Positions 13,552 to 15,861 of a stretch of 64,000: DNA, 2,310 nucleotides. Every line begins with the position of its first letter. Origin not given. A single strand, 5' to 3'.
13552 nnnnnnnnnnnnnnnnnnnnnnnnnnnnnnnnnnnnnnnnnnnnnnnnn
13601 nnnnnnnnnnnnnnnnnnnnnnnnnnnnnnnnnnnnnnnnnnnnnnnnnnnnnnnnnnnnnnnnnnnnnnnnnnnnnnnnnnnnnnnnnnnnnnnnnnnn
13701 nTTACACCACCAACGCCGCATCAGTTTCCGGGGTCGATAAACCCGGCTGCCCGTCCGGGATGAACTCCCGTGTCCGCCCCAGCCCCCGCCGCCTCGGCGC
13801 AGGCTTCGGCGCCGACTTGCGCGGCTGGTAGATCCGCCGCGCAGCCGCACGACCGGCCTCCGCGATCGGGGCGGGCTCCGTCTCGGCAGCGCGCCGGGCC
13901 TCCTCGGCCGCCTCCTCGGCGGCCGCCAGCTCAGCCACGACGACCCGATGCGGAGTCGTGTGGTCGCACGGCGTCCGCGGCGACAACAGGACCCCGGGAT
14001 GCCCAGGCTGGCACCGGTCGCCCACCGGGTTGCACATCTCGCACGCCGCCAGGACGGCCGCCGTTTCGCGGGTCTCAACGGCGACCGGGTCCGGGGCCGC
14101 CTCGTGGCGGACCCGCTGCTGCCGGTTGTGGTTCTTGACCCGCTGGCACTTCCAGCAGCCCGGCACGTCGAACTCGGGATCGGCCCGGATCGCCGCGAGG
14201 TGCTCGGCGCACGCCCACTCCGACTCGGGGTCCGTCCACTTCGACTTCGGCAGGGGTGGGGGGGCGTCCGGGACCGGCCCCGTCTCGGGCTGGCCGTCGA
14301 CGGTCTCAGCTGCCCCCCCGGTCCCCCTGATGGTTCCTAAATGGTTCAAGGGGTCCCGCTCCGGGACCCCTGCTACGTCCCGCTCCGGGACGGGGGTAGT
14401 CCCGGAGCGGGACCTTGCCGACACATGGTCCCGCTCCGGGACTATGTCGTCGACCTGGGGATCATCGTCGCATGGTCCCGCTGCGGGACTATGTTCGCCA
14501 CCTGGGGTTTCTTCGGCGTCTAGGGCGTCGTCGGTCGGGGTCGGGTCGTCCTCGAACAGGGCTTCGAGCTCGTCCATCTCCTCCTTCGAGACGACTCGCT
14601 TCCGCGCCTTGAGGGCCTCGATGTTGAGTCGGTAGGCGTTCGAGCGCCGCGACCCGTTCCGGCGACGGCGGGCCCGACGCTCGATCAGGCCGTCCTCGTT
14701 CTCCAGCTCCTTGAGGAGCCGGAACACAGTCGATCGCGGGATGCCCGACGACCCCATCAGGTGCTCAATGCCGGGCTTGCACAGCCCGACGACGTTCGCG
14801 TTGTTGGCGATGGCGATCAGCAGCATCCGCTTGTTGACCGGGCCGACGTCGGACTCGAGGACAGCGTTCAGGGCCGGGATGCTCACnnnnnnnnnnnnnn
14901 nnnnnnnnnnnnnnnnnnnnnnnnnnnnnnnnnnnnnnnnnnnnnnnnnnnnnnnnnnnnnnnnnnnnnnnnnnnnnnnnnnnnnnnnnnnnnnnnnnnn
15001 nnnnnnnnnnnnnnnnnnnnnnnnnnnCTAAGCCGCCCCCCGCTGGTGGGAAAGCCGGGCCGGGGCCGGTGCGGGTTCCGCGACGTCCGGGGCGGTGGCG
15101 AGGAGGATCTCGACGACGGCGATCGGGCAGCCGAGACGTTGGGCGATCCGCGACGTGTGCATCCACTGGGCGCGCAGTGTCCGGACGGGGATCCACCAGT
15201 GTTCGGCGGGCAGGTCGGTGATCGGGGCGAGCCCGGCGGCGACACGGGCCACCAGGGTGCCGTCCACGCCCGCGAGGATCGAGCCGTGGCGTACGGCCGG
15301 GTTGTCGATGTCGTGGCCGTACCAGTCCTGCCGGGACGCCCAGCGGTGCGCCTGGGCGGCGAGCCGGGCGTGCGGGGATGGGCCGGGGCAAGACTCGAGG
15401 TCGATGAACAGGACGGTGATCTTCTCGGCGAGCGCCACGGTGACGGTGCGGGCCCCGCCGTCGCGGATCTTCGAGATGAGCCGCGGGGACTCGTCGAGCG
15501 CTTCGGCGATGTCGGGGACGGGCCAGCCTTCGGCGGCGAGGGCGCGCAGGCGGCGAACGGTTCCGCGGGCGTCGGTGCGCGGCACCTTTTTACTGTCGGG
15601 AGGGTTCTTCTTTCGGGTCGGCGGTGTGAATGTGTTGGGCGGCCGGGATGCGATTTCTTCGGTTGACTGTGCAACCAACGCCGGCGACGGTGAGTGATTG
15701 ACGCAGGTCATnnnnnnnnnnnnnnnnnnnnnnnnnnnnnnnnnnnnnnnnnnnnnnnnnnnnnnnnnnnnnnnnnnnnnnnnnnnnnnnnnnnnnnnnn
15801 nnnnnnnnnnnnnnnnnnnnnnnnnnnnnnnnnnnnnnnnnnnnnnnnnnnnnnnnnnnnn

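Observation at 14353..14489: Five 15-bp palindromic iterons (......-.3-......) inside the winged-helix rep-like gene: candidate origin of replication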

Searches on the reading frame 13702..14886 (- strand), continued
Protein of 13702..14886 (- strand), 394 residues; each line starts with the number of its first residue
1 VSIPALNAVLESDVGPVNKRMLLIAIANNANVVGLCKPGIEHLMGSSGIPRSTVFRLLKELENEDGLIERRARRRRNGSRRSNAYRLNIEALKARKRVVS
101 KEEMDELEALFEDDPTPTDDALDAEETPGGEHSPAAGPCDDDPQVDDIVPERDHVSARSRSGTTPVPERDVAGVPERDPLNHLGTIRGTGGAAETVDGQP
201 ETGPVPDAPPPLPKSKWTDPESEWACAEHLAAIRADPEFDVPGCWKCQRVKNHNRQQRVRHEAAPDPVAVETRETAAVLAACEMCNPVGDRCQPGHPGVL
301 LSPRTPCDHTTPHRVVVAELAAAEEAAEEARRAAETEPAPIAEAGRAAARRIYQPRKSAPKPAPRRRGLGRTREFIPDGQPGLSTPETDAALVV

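Call 67: search_dna_similar(query=window:13702-14886:-, collection=plasmids, mode=protein, max_rows=25, max_evalue=0.001)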
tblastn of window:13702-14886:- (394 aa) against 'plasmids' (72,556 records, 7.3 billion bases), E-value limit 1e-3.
No match.
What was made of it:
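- On Iteron-plasmid Rep proteins (Rep_3 / WH1-WH2): No tblastn match in 72,556 plasmids (call 67).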

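Call 76: predict_structure(alignment_id=A1)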
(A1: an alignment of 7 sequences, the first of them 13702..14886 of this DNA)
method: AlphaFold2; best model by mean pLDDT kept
length: 394 residues; sequences in the alignment: 7
mean_pLDDT: 57.2   pTM: 0.24
mean pLDDT of the five models: 57.2, 53.8, 52.8, 51.8, 47.8
residues with pLDDT >= 90: 10; 70-90: 110; 50-70: 109; < 50: 165
segments of 3 or more residues with pLDDT < 50: 29-41, 114-207, 209-219, 263-265, 353-376, 378-394
pLDDT, mean of each block of 10 residues (from residue 1): 69 74 62 39 58 73 72 54 63 69 72 49 38 40 40 34 38 39 34 33 43 38 65 71 69 66 52 64 75 81 84 86 90 72 61 49 41 39 41 38
secondary structure, 60 per line:
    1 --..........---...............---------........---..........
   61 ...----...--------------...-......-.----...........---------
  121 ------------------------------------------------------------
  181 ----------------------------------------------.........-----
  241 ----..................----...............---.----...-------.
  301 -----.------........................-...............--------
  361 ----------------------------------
elements in order: H3-11 H16-30 H40-47 H51-63 E68-70 E85-87 H89-94 H101-111 H227-235 H245-262 H267-281 E290-292 H313-336 H338-352
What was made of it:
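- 14551..14886 (-): Codes for residues 1-112, the winged-helix DNA-binding domain. It includes the invariant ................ wing and the recognition-helix motif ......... AF2 model shows helix-helix-helix-strand-strand, pLDDT 60-74 (call 76).
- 14230..14547 (-): Codes for residues 114-219, a predicted disordered linker. All the origin elements lie in this coding stretch. AF2 pLDDT below 50 over residues 114-207 and 209-219 (call 76).
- The coding stretch has pLDDT below 50, which explains why DNA motifs can be imposed on it (call 76).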

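Call 79: fold_search(model_id=the predicted structure, library=pdb)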
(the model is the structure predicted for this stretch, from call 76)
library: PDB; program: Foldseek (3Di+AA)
matches with E <= 10: 224; with E <= 0.001: 0
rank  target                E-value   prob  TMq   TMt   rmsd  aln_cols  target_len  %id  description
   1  3tqn_B                2.6e-01  0.80  0.14  0.41   5.3        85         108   20  Structure of the transcriptional regulator of the GntR family, from Coxiella burnetii. (released 2011-09-28)
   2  2hr3_C                3.1e-01  0.38  0.14  0.31   8.9       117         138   22  Crystal structure of putative transcriptional regulator protein from Pseudomonas aeruginosa PA01 at 2.4 A resolution (released 2006-09-19)
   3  3tqn_A                7.1e-01  0.38  0.14  0.40   7.5       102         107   20  Structure of the transcriptional regulator of the GntR family, from Coxiella burnetii. (released 2011-09-28)
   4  9jpj_L                7.1e-01  0.30  0.14  0.24  11.9       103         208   18  Crystal structure of DhdR in complex with DNA (released 2024-11-06)
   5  3nrv_C                7.5e-01  0.72  0.19  0.46   6.1       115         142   16  Crystal structure of MarR/EmrR family transcriptional regulator from Acinetobacter sp. ADP1 (released 2010-09-15)
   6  3qpt                  7.5e-01  0.33  0.13  0.33   8.4       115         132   19  Crystal structure of the Salmonella transcriptional regulator SlyA (released 2011-05-04)
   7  4u0v_B                8.0e-01  0.41  0.12  0.18   5.1        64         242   28  Crystal structure of YvoA from Bacillus subtilis in complex with glucosamine-6-phosphate (released 2015-01-14)
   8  3by6_D                8.5e-01  0.35  0.14  0.38   6.9       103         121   17  Crystal structure of a transcriptional regulator from Oenococcus oeni (released 2008-02-19)
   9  6j05_B                9.0e-01  0.66  0.16  0.57   6.7        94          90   19  Structures of two ArsR As(III)-responsive repressors: implications for the mechanism of derepression (released 2019-07-03)
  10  3by6_C                9.0e-01  0.33  0.14  0.37   7.3       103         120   16  Crystal structure of a transcriptional regulator from Oenococcus oeni (released 2008-02-19)
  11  6cmv_B                1.0e+00  0.28  0.15  0.40   8.5       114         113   19  Crystal structure of Archaeal Biofilm Regulator (AbfR2) from Sulfolobus acidocaldarius (released 2018-11-14)
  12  9jpj_J                1.0e+00  0.21  0.14  0.23  11.6       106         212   19  Crystal structure of DhdR in complex with DNA (released 2024-11-06)
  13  5x7z                  1.0e+00  0.20  0.13  0.32  10.0       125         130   15  CRYSTAL STRUCTURE OF MYCOBACTERIUM TUBERCULOSIS MARR FAMILY PROTEIN RV2887 COMPLEX WITH P-AMINOSALICYLIC ACID (released 2017-08-09)
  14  2x4h_C                1.1e+00  0.51  0.16  0.42   9.3       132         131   14  Crystal Structure of the hypothetical protein SSo2273 from Sulfolobus solfataricus (released 2010-07-21)
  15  4hob_B                1.1e+00  0.38  0.12  0.50   4.8        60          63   22  The crystal structure of the Zalpha domain from Cyprinid Herpes virus 3 (released 2013-09-11)
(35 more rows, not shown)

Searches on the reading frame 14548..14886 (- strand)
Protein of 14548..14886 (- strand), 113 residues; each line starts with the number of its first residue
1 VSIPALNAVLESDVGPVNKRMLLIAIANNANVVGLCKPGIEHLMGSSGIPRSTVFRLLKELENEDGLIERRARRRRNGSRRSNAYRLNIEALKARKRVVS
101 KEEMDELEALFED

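Call 55: find_homologous_proteins(query=window:14548-14886:-, max_evalue=0.001)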
Query seq(113 aa): 49 candidates shared short words with the query, none scored E <= 0.001.
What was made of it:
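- Tried and rejected: Only 49 candidates shared words with the query, so this is a limit of the method and not evidence of absence (call 55).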

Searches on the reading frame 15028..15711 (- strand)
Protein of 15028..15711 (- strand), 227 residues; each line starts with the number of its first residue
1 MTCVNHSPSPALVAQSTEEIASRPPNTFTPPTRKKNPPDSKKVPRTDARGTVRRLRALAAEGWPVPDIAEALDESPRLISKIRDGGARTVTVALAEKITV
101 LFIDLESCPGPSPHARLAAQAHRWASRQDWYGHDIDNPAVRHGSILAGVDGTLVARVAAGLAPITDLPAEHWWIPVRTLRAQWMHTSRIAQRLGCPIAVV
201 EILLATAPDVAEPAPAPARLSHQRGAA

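Call 14: search_protein_families(library=phrogs, proteins=[window:15028-15585:-], max_evalue=0.001)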
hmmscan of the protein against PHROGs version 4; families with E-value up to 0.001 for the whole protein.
window:15028-15585:- (185 aa): 1 family
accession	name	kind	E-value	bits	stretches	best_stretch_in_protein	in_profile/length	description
phrog_1590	-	unknown function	2e-19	71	1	6-100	123-217/281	-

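Call 15: search_protein_families(library=pfam, proteins=[window:15028-15585:-], max_evalue=0.001)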
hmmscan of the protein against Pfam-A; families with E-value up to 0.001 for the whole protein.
window:15028-15585:- (185 aa): 1 family
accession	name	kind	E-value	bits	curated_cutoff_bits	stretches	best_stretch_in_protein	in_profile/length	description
PF13384.12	HTH_23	-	5.6e-05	23.3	24.6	0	16-42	13-39/50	Homeodomain-like domain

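Call 45: search_protein_families(library=phrogs, proteins=[window:15028-15711:-], max_evalue=0.001)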
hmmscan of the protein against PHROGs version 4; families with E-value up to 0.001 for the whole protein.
window:15028-15711:- (227 aa): 1 family
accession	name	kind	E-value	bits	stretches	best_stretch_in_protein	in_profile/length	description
phrog_1590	-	unknown function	2.7e-19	70.6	1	48-142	123-217/281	-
